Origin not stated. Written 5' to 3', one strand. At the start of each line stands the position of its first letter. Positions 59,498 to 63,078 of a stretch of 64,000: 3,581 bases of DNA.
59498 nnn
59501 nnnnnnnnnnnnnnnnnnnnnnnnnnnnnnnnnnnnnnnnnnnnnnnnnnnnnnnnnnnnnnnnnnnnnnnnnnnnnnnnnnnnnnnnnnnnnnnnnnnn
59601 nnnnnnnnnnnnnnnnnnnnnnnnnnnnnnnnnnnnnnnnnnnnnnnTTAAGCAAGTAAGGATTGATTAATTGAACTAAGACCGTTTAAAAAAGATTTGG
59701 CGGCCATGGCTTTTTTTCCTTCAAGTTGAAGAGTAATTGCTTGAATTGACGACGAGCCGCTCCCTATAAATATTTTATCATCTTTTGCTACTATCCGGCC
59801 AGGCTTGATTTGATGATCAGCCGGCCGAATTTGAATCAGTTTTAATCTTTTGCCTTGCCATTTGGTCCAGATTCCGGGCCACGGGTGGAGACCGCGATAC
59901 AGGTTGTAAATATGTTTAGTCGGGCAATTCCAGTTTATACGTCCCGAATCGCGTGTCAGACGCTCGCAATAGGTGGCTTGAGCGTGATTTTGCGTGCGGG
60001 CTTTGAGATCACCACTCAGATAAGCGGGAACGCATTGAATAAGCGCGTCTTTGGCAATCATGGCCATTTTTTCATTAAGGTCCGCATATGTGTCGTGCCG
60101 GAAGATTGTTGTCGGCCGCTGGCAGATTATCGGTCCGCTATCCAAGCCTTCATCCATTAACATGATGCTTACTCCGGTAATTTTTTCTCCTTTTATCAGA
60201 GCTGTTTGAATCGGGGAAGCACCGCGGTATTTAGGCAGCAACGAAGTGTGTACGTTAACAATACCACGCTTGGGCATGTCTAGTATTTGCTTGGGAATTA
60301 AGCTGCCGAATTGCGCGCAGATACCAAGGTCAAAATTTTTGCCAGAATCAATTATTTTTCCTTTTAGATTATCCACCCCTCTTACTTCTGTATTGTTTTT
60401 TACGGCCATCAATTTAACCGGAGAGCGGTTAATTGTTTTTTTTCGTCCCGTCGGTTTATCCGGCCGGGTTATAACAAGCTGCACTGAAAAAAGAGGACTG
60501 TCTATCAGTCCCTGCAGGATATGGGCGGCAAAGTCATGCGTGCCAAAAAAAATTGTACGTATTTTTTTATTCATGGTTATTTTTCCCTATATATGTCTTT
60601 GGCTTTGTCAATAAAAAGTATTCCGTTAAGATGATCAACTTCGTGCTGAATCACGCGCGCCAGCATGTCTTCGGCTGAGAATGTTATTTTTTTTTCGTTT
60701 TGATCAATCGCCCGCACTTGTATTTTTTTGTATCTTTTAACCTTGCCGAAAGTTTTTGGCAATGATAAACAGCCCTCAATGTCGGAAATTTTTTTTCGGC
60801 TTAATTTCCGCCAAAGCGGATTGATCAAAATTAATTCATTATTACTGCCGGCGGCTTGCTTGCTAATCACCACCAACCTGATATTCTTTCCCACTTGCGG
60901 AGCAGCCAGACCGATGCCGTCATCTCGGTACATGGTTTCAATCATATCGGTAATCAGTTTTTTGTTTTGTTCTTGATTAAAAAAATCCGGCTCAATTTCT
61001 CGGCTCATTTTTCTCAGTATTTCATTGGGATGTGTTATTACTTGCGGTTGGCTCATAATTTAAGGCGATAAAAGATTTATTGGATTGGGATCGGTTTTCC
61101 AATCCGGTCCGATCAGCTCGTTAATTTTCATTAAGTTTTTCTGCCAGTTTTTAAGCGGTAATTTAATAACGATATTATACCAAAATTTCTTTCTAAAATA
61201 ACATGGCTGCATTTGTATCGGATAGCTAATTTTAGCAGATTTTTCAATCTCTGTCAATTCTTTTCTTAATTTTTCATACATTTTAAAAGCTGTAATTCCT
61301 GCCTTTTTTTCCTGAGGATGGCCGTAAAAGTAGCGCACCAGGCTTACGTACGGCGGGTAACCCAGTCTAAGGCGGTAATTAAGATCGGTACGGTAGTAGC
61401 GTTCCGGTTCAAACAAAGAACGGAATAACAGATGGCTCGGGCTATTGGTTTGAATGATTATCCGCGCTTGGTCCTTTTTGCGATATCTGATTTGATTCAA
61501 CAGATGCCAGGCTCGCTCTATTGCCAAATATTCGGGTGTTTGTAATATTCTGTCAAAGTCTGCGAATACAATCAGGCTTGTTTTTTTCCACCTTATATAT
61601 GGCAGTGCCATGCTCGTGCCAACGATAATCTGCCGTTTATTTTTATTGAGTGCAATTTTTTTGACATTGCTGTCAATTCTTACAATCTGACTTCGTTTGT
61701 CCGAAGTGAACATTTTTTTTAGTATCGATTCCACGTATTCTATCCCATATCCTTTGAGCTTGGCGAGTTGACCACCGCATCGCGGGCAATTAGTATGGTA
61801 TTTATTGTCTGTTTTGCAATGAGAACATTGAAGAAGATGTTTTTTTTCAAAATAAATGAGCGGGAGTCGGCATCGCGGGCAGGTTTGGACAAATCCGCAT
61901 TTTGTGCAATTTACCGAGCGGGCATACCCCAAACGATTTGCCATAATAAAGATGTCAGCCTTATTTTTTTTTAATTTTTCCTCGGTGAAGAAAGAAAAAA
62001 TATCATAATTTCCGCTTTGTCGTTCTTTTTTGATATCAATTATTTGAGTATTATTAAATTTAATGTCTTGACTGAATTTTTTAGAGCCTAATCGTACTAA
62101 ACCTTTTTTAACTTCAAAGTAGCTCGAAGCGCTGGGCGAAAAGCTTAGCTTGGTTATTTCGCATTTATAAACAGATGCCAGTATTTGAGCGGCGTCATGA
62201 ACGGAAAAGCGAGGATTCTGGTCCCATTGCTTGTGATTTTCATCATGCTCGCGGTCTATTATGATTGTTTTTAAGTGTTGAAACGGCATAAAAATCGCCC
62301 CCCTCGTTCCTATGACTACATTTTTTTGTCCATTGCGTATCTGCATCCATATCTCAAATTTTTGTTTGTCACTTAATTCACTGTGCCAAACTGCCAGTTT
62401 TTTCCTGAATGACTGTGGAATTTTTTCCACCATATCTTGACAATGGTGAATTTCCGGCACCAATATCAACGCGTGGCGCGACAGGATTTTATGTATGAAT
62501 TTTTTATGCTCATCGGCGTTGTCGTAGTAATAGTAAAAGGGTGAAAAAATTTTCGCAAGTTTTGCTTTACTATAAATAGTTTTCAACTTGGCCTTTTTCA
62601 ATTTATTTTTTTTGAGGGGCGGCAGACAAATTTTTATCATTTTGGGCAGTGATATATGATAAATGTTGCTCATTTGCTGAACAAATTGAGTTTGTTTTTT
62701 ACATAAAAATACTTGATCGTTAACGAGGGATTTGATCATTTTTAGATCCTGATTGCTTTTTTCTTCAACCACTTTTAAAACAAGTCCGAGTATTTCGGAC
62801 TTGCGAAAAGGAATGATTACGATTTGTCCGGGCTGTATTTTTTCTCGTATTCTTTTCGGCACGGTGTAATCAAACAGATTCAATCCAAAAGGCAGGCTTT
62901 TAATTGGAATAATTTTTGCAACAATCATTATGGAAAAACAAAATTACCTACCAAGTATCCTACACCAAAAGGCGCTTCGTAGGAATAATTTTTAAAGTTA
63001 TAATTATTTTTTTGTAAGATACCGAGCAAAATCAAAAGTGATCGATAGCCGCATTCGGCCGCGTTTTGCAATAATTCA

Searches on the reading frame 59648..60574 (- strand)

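Call 48: search_protein_families(library=pfam, proteins=[window:59648-60574:-], max_evalue=0.001)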
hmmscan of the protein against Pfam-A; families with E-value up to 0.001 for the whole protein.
window:59648-60574:- (308 aa): 2 families
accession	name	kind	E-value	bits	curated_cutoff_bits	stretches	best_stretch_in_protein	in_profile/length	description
PF00551.24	Formyl_trans_N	-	2.7e-39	135.2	26.1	1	4-181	2-180/181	Formyl transferase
PF02911.23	Formyl_trans_C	-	2.4e-26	92.2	21.1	1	206-299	2-99/100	Formyl transferase, C-terminal domain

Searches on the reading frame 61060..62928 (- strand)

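Call 48: search_protein_families(library=pfam, proteins=[window:61060-62928:-], max_evalue=0.001)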
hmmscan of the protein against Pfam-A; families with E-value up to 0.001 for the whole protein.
window:61060-62928:- (622 aa): 3 families
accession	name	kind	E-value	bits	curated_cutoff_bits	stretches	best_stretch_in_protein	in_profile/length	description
PF17764.6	PriA_3primeBD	-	2.4e-16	59.8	22.7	1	17-103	10-96/96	3'DNA-binding domain (3'BD)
PF07191.17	Zn_ribbon_6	-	6.3e-06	26.5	25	1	349-395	2-46/67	Double zinc ribbon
PF00270.35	DEAD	-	1.5e-05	25.2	26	1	151-231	46-130/167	DEAD/DEAH box helicase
